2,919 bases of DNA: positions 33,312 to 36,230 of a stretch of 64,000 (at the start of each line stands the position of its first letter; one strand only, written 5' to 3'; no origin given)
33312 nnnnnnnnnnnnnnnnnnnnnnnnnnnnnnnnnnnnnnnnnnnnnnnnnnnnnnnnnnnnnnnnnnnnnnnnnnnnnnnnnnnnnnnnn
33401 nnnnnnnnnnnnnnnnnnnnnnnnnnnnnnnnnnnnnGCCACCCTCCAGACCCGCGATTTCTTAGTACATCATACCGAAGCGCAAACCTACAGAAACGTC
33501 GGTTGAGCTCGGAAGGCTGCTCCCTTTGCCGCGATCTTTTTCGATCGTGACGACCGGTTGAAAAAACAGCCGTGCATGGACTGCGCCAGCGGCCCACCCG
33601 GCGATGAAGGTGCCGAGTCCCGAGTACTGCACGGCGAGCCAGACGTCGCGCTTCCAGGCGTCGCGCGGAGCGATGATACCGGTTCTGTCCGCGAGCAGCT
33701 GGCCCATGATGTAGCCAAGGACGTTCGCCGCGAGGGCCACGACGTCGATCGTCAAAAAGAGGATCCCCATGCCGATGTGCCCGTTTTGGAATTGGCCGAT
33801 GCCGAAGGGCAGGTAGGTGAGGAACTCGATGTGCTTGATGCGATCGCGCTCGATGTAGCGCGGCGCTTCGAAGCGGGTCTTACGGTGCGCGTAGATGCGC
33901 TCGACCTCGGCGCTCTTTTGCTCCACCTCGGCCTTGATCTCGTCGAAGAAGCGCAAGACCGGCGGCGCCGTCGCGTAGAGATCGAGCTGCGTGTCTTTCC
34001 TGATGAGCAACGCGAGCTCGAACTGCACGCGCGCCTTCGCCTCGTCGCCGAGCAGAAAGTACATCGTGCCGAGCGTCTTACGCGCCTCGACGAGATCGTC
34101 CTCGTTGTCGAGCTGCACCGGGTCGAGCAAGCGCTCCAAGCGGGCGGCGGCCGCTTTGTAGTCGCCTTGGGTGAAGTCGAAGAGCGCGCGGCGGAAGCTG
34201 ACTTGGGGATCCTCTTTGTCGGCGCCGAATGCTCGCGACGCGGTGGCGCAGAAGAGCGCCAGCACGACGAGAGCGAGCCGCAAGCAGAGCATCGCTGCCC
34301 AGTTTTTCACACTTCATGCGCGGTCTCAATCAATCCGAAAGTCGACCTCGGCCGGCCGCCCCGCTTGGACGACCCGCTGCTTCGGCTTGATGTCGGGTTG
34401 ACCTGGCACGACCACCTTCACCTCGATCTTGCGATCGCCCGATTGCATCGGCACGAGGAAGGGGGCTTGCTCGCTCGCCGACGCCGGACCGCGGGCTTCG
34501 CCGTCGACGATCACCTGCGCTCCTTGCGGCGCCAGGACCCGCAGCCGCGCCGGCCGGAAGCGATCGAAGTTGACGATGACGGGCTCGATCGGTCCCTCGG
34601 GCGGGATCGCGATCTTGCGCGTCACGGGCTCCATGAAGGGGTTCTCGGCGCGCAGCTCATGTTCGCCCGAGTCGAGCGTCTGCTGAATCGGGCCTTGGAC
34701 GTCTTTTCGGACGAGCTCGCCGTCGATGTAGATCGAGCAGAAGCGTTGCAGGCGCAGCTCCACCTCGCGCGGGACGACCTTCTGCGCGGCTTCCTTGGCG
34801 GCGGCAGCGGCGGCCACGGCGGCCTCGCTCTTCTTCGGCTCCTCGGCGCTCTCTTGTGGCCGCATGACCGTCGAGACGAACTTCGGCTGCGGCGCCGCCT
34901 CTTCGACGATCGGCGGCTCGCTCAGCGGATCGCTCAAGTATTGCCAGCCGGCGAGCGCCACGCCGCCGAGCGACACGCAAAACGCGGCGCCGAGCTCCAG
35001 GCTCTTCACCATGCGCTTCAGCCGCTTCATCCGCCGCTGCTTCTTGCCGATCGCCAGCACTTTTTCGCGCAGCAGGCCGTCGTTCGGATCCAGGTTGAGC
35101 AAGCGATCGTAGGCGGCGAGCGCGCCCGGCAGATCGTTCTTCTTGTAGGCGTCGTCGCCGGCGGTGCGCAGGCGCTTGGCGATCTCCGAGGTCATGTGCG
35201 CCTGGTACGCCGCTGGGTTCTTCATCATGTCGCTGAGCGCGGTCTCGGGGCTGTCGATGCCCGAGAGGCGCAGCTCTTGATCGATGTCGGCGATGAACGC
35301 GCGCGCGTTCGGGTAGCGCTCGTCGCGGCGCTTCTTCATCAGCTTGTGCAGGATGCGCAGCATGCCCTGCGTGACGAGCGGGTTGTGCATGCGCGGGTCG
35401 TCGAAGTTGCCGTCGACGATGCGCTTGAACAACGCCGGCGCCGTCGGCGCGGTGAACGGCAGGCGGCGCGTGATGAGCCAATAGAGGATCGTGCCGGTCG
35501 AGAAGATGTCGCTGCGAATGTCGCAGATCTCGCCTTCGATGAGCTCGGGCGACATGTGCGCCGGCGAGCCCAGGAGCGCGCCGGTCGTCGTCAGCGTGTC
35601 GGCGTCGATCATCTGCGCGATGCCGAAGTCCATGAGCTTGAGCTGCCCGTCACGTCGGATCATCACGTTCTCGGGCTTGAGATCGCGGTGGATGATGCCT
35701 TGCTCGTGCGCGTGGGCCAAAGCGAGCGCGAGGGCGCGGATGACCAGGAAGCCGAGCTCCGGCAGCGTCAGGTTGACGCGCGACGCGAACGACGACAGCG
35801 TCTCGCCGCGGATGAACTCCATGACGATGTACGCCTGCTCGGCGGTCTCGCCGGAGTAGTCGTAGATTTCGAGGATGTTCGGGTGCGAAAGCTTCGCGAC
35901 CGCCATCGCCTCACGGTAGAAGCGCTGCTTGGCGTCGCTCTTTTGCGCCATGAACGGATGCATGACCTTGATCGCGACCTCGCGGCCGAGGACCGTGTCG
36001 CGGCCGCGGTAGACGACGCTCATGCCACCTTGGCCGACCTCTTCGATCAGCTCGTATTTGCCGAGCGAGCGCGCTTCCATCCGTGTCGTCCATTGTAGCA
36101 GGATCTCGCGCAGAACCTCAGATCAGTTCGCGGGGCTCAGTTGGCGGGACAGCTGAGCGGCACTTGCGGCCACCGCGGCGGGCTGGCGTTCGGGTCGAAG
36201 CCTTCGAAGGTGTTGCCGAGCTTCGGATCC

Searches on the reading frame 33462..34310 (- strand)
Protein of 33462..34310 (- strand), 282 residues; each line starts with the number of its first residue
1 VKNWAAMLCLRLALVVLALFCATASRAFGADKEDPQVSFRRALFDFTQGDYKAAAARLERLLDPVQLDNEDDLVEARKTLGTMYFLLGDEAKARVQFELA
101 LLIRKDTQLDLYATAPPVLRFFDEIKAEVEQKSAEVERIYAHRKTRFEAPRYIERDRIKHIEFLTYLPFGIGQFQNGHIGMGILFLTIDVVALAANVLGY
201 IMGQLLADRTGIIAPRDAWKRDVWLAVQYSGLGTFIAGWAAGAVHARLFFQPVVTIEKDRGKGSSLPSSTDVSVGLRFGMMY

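Call 41: search_protein_families(library=pfam, proteins=[window:33462-34310:-], max_evalue=0.001)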
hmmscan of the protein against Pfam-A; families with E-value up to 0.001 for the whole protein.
window:33462-34310:- (282 aa): 3 families
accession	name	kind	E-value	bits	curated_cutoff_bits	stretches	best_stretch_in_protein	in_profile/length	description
PF13424.12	TPR_12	-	8.7e-05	23.1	30.1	1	40-104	8-75/77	Tetratricopeptide repeat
PF14561.12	TPR_20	-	0.00022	21.9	25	1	24-92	11-76/90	Tetratricopeptide repeat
PF07719.23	TPR_2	-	0.00033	21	27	0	75-104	2-31/34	Tetratricopeptide repeat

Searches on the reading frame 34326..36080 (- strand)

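Call 41: search_protein_families(library=pfam, proteins=[window:34326-36080:-], max_evalue=0.001)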
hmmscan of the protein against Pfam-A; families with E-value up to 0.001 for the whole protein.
window:34326-36080:- (584 aa): 4 families
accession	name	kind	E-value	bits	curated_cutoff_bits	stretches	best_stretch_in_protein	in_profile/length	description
PF00069.31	Pkinase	-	1.5e-47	162.7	31.7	1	9-256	1-252/263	Protein kinase domain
PF07714.23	PK_Tyr_Ser-Thr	-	1.8e-30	106.6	23.1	1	10-255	2-248/258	Protein tyrosine and serine/threonine kinase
PF03109.22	ABC1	-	2.9e-11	43.4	22.9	1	78-162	138-221/244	ABC1 atypical kinase-like domain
PF01636.29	APH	-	2.7e-05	24.5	23.2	1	113-159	154-201/239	Phosphotransferase enzyme family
